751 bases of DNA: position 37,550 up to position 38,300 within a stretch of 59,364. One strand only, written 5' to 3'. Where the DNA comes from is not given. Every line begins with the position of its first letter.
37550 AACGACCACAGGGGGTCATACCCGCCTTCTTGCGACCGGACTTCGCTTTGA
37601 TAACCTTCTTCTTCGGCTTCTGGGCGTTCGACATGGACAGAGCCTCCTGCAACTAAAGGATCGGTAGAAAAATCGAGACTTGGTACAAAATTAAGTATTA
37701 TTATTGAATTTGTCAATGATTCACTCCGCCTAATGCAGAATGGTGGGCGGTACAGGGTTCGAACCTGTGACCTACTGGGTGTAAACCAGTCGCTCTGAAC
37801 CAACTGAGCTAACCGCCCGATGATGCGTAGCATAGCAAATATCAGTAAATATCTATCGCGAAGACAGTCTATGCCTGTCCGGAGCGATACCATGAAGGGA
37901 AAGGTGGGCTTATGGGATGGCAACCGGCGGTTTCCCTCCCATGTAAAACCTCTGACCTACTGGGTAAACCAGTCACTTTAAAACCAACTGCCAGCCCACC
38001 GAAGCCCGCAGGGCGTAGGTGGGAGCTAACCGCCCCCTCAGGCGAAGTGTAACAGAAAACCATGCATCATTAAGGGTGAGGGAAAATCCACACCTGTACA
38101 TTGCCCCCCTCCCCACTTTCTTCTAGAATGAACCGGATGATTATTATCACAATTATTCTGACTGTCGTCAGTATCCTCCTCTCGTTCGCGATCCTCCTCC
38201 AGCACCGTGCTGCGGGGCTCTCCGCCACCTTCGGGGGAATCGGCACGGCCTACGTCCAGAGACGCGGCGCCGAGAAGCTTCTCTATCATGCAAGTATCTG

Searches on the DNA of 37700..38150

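Call 79: search_rna_families(source=window, start=37700, end=38150, threshold=evalue, max_evalue=5)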
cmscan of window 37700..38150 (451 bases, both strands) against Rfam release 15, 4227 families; matches with E-value up to 5: 1.
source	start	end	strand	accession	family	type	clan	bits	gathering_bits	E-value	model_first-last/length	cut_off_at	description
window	37744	37818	-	RF00005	tRNA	Gene; tRNA;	CL00001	72.8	29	3.8e-16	1-71/71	no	tRNA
